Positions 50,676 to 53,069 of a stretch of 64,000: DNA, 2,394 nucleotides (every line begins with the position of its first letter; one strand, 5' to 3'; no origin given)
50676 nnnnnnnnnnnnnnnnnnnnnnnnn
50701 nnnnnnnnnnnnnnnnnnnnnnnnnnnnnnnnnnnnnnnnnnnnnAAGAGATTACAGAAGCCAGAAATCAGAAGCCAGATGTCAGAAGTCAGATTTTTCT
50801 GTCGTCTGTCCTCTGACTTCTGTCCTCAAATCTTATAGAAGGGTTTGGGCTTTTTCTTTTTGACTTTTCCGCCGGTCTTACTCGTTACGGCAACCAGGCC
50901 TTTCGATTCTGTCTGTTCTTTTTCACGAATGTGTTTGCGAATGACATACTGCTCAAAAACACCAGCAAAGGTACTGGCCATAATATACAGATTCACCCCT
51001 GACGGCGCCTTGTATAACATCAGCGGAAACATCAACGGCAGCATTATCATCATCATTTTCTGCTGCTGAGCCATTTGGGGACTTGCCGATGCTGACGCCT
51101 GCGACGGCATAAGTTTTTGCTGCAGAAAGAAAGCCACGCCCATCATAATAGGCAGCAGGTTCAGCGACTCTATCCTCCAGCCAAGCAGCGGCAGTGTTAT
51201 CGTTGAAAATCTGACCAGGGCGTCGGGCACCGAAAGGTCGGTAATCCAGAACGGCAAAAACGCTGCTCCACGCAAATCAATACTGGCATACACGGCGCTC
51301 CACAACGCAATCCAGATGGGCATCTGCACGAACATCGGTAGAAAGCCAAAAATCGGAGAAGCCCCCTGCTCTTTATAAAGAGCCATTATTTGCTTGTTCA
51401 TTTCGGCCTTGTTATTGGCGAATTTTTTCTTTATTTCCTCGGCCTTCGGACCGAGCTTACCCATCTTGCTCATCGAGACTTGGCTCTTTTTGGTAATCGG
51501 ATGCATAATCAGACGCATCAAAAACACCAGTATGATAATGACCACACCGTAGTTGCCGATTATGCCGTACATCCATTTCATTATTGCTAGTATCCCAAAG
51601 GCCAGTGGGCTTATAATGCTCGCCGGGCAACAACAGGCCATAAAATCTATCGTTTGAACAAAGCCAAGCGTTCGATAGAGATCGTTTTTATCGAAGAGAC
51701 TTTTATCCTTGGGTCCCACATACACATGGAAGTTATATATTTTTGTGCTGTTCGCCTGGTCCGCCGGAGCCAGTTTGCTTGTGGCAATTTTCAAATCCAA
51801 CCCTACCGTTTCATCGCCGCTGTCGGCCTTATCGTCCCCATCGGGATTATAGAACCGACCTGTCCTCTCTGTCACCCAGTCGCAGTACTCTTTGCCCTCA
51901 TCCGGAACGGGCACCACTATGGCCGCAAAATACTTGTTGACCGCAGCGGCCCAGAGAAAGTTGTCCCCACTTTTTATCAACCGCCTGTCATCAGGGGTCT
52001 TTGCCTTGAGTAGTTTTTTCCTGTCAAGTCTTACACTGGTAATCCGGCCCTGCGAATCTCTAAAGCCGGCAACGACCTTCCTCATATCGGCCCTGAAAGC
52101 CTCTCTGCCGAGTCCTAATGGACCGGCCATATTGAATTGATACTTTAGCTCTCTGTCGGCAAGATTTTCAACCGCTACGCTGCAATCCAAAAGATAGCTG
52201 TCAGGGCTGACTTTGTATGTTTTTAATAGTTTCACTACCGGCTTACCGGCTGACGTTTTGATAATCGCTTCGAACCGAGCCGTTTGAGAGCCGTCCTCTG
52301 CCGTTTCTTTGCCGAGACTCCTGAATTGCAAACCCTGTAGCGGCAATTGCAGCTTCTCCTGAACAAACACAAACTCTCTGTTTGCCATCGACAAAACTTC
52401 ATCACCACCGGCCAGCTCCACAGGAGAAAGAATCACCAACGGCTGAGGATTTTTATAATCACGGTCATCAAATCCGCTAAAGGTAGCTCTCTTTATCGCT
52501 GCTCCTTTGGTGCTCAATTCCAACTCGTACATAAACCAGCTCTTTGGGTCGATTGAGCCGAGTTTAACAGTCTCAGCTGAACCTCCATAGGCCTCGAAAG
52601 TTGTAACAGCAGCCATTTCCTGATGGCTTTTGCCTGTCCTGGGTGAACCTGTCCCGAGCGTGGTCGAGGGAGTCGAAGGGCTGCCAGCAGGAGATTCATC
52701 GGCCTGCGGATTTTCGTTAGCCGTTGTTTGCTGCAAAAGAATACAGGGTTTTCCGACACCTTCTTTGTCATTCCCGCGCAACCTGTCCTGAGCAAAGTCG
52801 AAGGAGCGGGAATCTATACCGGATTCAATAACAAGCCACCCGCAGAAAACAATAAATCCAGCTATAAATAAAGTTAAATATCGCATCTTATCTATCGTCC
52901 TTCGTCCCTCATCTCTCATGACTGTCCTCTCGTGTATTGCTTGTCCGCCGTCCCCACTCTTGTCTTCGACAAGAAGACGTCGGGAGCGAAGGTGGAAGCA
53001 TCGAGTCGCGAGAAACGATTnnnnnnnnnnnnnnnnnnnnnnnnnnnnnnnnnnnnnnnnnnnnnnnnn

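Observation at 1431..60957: Locus-specific degenerate heptamer word arrays, often as inverted arms, at most gene boundaries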

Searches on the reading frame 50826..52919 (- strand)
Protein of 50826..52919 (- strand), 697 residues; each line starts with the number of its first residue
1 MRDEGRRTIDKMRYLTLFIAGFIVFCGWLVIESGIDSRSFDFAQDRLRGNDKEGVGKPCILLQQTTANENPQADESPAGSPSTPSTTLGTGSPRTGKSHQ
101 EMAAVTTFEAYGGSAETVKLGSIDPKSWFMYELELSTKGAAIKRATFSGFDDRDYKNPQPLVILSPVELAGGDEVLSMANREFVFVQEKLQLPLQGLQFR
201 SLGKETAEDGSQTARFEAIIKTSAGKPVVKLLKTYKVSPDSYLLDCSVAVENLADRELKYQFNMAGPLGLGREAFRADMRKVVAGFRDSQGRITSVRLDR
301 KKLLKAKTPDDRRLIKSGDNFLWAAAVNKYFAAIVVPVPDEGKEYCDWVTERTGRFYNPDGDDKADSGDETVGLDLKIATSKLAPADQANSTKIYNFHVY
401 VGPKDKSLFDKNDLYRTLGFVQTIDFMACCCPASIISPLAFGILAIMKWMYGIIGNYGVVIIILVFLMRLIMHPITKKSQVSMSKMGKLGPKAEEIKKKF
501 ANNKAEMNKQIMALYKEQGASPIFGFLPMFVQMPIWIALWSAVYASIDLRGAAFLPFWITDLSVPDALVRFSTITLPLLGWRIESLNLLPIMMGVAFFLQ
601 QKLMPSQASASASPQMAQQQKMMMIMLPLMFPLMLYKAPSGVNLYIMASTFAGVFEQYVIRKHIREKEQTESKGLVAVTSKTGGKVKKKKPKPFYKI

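Call 10: search_protein_families(library=pfam, proteins=[window:50826-52919:-])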
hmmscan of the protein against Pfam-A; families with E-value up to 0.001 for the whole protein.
window:50826-52919:- (697 aa): 2 families
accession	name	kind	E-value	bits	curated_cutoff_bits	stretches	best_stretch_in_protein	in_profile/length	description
PF02096.25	60KD_IMP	-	2.3e-46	158.2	35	1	457-662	1-163/163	60Kd inner membrane protein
PF14849.12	YidC_periplas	-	1.3e-13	52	24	1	131-426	9-270/283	YidC periplasmic domain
